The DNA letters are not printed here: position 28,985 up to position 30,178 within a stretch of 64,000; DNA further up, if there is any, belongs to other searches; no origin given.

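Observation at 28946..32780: Membrane-directed accessory cassette: patatin-like phospholipase, antisense TM plus coiled-coil gene, lipoprotein and flotillin-like SPFH protein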

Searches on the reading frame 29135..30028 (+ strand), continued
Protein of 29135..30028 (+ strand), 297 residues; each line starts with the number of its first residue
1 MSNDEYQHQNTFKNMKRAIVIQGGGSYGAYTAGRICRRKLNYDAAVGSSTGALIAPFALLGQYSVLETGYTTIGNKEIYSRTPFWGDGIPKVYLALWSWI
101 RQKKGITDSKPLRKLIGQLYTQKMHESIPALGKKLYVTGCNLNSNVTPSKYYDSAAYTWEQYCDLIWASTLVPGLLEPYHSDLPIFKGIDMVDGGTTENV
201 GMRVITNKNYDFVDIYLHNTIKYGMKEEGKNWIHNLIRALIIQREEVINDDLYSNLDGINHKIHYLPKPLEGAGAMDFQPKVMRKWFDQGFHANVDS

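Call 66: find_related_loci(query=A1, collection=genome_contigs, flank=10000)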
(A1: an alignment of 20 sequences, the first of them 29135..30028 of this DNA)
Query A1 (297 aa) in genome_contigs; peptide patterns used: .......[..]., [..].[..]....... (x = any residue, [..] = any of these).
102 stretches matched a pattern; 52 encode a relative of the query (tblastn E <= 1e-3); 52 distinct loci.
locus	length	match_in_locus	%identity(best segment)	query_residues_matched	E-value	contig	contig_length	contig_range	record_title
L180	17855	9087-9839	30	10-252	1e-22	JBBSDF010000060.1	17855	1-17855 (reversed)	MAG: Chitinophagales bacterium isolate metawrap_la6_71 metawrap_la6_71_K_1334659_L_17855_cov_15.0264, whole genome shotg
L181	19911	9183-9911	29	15-230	5e-21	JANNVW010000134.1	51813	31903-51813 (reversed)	MAG: Ferruginibacter sp. isolate VAR_34_metabat_434 VAR_34_k141_1681250, whole genome shotgun sequence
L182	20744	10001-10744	31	14-252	2e-20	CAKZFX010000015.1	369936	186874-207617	MAG TPA_asm: uncultured Chitinophagaceae bacterium isolate SRR6145080_bin.36_CONCOCT_v1.1_MAG genome assembly, contig: E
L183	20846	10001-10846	27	13-287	8e-20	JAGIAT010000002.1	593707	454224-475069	MAG: Niabella sp. isolate BIN29 scaffold2_cov0, whole genome shotgun sequence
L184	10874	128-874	27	15-253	9e-20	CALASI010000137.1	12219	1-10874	MAG TPA_asm: uncultured Sphingobacteriales bacterium isolate SRR3901698_bin.4_CONCOCT_v1.1_MAG genome assembly, contig:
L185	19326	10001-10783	29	13-266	1e-19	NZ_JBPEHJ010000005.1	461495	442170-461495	Niabella hirudinis strain DSM 25812 Ga0215644_05, whole genome shotgun sequence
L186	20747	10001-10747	29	12-252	2e-19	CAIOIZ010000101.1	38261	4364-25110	MAG: uncultured Bacteroidetes bacterium isolate Ja2_bin-0877 genome assembly, contig: bin-0877:101/165, whole genome sho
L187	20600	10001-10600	32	14-207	1e-18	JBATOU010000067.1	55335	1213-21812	MAG: Ferruginibacter sp. isolate MFD10472_ilm_asm_bin11 k127_47516, whole genome shotgun sequence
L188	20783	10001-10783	28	13-266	2e-18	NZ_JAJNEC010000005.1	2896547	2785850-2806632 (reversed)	Niabella pedocola strain JCM 31011 JCM31011_ctg005, whole genome shotgun sequence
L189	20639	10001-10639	29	13-219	5e-17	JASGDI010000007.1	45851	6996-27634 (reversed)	MAG: Niabella sp. isolate 3M022 JMF-2106-05-0003A.bin.22_7, whole genome shotgun sequence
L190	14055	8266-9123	29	7-290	4e-17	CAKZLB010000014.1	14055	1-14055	MAG TPA_asm: uncultured Bacteroidetes bacterium isolate ERR2094171_bin.62_CONCOCT_v1.1_MAG genome assembly, contig: ERZ6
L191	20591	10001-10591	31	15-204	1e-17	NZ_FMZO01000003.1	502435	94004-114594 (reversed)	Niabella drilacis strain DSM 25811, whole genome shotgun sequence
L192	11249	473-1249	26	12-256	8e-17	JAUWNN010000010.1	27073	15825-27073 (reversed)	MAG: candidate division WOR-3 bacterium isolate CSMAG_2425 CSMAG_2425_k141_250640_length_27073_cov_5.7393, whole genome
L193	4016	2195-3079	28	4-290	1e-16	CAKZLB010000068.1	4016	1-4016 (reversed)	MAG TPA_asm: uncultured Bacteroidetes bacterium isolate ERR2094171_bin.62_CONCOCT_v1.1_MAG genome assembly, contig: ERZ6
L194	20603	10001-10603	30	15-209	1e-16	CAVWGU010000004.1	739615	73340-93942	MAG: uncultured Chitinophagaceae bacterium isolate MFD04651.bin.1.106 genome assembly, contig: contig_26342, whole genom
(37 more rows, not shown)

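Call 69: search_protein_families(library=pfam, proteins=[L188:7074-9254:+, L188:9386-10000:+, L188:10007-11050:+, L188:11181-11597:-, L188:11618-12406:-, L182:7005-8279:+, L182:8384-9325:-, L182:9460-9975:+, L182:9887-11047:+, L182:11181-11996:+], max_evalue=0.001)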
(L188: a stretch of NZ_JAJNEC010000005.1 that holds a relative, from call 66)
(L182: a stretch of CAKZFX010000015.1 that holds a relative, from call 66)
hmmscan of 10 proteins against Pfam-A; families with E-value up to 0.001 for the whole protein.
L188:7074-9254:+ (726 aa): 10 families
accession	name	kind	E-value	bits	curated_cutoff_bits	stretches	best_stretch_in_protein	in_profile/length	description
PF05970.20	PIF1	-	6.9e-27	94.9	25.9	1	17-226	12-218/223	PIF1-like helicase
PF14493.12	HTH_40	-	2.6e-14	53.7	27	1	622-707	1-88/89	Helix-turn-helix domain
PF13245.12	AAA_19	-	3.4e-12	47.1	25.1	1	24-169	9-133/134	AAA domain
PF13604.12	AAA_30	-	2.1e-11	44.3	27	1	20-227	12-176/191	AAA domain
PF13538.12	UvrD_C_2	-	2.2e-07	31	27.4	1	377-416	1-47/52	UvrD-like helicase C-terminal domain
PF02689.20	Herpes_Helicase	-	4e-06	25.6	27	1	380-427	732-782/808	Helicase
PF01443.25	Viral_helicase1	-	6.2e-05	23.4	21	0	369-416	178-222/228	Viral superfamily 1 RNA helicase core domain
PF13479.12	AAA_24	-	0.00016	22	27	1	27-144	3-91/195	AAA domain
PF13401.12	AAA_22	-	0.00022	22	27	0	24-160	3-122/130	AAA domain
PF13191.12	AAA_16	-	0.00026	22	32.6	1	23-151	21-138/167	AAA ATPase domain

L188:9386-10000:+ (204 aa): 0 families

L188:10007-11050:+ (347 aa): 1 family
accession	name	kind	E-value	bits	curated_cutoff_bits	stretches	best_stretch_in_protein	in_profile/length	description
PF01734.28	Patatin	-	4.1e-25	89.5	27.7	1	5-195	1-187/191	Patatin-like phospholipase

L188:11181-11597:- (138 aa): 1 family
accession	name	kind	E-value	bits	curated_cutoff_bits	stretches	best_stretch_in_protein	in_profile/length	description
PF02566.24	OsmC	-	1.2e-19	71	27.5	1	42-131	3-96/100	OsmC-like protein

L188:11618-12406:- (262 aa): 1 family
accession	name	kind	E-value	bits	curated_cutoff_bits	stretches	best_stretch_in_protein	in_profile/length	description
PF02616.19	SMC_ScpA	-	6.6e-28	98.7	24.6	1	23-231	2-218/232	Segregation and condensation protein ScpA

L182:7005-8279:+ (424 aa): 2 families
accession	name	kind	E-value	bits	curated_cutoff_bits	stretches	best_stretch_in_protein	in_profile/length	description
PF12698.13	ABC2_membrane_3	-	2e-49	169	31.6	1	19-397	1-345/347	ABC-2 family transporter protein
PF12679.13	ABC2_membrane_2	-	7.9e-07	29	27.2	1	7-339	3-209/283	ABC-2 family transporter protein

L182:8384-9325:- (313 aa): 2 families
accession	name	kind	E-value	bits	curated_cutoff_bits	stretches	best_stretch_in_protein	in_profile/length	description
PF05721.19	PhyH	-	1.4e-17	65.1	22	1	97-295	1-212/213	Phytanoyl-CoA dioxygenase (PhyH)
PF07350.19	Gig2-like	-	0.00032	20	27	0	82-141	56-114/408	Gig2-like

L182:9460-9975:+ (171 aa): 0 families

L182:9887-11047:+ (386 aa): 1 family
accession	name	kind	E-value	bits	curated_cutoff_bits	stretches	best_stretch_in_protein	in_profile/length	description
PF01734.28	Patatin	-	4.1e-21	76.5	27.7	1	44-238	1-190/191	Patatin-like phospholipase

L182:11181-11996:+ (271 aa): 1 family
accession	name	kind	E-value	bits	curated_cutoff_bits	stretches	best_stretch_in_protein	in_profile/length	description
PF07798.16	CCDC90-like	-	2.2e-05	24.8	33.5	1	128-205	47-121/175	Coiled-coil domain-containing protein 90-like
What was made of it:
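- On CBASS effector CapV/CapE: None next to the two nearest cellular relatives examined (call 69).
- The nearest cellular relatives are Chitinophagaceae patatins in housekeeping contexts (calls 66, 69).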

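Call 82: find_encoding_contigs(protein=P0002, flank=10000, max_places=3)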
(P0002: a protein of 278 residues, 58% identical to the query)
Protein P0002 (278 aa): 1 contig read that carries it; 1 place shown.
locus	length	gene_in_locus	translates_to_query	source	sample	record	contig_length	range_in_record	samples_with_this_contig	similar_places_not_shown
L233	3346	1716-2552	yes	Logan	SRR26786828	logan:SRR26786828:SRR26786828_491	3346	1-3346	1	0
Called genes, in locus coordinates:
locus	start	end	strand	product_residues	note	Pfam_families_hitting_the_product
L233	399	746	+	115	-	PF20137:BubE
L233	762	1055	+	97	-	-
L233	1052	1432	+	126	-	-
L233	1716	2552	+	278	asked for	PF01734:Patatin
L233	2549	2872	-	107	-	-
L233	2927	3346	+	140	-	?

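Call 83: find_encoding_contigs(protein=P0012, flank=10000, max_places=3)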
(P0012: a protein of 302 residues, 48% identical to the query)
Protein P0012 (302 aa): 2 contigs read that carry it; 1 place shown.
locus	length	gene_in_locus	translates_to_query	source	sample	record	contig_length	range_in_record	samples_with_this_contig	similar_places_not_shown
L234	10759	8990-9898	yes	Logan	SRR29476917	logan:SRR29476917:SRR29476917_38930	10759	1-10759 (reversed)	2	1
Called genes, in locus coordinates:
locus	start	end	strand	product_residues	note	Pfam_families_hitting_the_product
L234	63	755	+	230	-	PF12002:MgsA_C (weak)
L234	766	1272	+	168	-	-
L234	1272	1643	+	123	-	-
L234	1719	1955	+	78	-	-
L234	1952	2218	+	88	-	-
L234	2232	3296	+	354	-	PF04245:NA37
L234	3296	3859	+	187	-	-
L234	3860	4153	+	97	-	-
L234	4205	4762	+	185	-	-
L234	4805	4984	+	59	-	-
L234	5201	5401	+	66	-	-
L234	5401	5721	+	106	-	-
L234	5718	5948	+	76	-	-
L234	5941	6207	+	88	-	-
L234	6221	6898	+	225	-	PF00226:DnaJ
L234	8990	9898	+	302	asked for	PF01734:Patatin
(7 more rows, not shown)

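Call 89: find_encoding_contigs(protein=P0019, flank=5000, max_places=2)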
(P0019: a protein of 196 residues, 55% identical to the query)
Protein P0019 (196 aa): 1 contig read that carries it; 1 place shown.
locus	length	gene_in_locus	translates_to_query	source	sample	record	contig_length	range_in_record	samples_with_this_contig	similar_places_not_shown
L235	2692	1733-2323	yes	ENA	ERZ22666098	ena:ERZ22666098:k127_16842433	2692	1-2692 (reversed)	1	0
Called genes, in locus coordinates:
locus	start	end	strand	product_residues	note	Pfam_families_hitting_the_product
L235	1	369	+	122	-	?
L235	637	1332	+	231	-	PF01510:Amidase_2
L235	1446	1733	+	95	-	PF24043:DUF7352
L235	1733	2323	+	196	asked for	PF01734:Patatin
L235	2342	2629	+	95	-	-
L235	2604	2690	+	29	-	?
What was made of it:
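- The endolysin context of L235 (call 89).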

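Call 90: find_encoding_contigs(protein=P0008, flank=5000, max_places=2)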
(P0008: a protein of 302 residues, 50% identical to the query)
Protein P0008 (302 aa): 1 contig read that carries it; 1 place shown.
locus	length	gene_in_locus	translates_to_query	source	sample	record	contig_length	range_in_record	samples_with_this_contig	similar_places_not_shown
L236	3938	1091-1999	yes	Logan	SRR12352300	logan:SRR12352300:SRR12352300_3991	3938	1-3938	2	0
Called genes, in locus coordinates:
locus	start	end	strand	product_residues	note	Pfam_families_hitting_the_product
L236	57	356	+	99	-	-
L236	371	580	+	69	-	-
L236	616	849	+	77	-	-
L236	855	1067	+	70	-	-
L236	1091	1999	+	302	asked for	PF01734:Patatin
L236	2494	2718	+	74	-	-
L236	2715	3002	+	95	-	-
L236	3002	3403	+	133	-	-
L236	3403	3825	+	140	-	-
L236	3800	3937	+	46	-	?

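Call 91: find_encoding_contigs(protein=P0011, flank=5000, max_places=2)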
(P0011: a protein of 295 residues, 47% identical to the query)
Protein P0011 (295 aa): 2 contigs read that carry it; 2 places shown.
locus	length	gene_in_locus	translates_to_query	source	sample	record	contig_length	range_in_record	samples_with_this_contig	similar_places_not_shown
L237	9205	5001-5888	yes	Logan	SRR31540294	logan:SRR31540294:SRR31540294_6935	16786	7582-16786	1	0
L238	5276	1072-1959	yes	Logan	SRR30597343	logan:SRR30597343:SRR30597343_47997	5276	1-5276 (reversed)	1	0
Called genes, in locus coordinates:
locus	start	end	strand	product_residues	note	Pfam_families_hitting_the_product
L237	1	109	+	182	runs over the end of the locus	PF03336:Pox_C4_C10, PF13640:2OG-FeII_Oxy_3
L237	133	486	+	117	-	-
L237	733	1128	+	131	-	-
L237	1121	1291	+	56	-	-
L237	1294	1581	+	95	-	PF13560:HTH_31 (weak), PF12844:HTH_19, PF01381:HTH_3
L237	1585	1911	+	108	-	-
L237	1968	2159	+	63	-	-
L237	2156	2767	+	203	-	-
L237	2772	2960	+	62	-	-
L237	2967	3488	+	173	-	PF00929:RNase_T (weak), PF16473:Rv2179c-like (weak)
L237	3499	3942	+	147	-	-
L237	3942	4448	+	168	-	PF00583:Acetyltransf_1, PF13508:Acetyltransf_7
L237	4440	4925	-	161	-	-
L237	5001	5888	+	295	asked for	PF01734:Patatin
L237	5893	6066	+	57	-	-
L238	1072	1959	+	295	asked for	PF01734:Patatin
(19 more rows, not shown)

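Call 93: search_solved_structures(query=A1, max_evalue=0.01)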
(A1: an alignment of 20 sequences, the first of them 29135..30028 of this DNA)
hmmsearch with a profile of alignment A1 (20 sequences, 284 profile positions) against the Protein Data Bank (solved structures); distinct sequences matched with E-value up to 0.01: 2.
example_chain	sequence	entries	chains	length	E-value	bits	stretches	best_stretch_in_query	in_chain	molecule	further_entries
9iom_A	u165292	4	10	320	2.2e-07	34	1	5-58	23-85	cUMP-AMP-activated phospholipase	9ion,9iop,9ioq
5fqu_A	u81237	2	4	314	0.00055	22.8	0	150-201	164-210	PATATIN-LIKE PROTEIN, PLPD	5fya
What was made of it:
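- On CBASS effector CapV/CapE: PDB profile hit to CapE over the N-terminal motifs only (call 93).
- The best PDB sequence hit is CapE, E=2.2e-7, covering the N-terminal motifs only (call 93).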

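Call 99: fold_search(model_id=the predicted structure, library=viral)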
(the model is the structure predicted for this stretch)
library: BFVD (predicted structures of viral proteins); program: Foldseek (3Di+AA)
matches with E <= 10: 381; with E <= 0.001: 40
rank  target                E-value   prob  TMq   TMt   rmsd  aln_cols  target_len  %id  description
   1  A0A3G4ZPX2            1.1e-16  1.00  0.72  0.70   4.0       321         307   17  Patatin-like phospholipase family protein [Barrevirus sp.]
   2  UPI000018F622         1.5e-15  1.00  0.64  0.60   6.4       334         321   21  (no name look-up for this kind of identifier)
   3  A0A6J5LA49            9.1e-14  1.00  0.72  0.74   4.0       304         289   19  RssA Predicted esterase of the alpha-beta hydrolase superfamily [uncultured Caudovirales phage]
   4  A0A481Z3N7            5.2e-13  1.00  0.65  0.44   4.1       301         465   17  Patatin-like phospholipase [Mimivirus LCMiAC02]
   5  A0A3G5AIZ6            2.2e-12  1.00  0.64  0.52   4.7       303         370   14  Patatin-like phospholipase [Solumvirus sp.]
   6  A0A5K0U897            2.3e-12  1.00  0.64  0.50   4.9       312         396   16  Lysophospholipase-like [Yasminevirus sp. GU-2018]
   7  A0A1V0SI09            3.8e-12  1.00  0.63  0.56   6.1       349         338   16  Patatin-like phospholipase [Klosneuvirus KNV1]
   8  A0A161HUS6            8.2e-12  1.00  0.66  0.59   4.9       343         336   17  PNPLA domain-containing protein [Powai lake megavirus]
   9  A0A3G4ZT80            1.7e-11  1.00  0.69  0.57   5.7       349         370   16  Patatin [Edafosvirus sp.]
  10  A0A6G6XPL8            3.1e-11  1.00  0.64  0.63   5.3       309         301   18  (no name in the UniProt tables at hand)
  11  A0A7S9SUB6            4.7e-11  1.00  0.57  0.53   5.9       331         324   14  PNPLA domain-containing protein [Virus NIOZ-UU159]
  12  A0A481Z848            1.6e-10  1.00  0.65  0.67   4.7       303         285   14  Patatin-like phospholipase [Pithovirus LCPAC304]
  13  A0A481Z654            2.1e-10  1.00  0.64  0.37   4.5       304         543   15  Patatin-like phospholipase [Pithovirus LCPAC202]
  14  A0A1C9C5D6            4.1e-10  1.00  0.57  0.56   5.7       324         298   15  Putative esterase [Heterosigma akashiwo virus 01]
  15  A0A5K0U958            4.9e-10  1.00  0.61  0.36   5.9       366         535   14  PNPLA domain-containing protein [Yasminevirus sp. GU-2018]
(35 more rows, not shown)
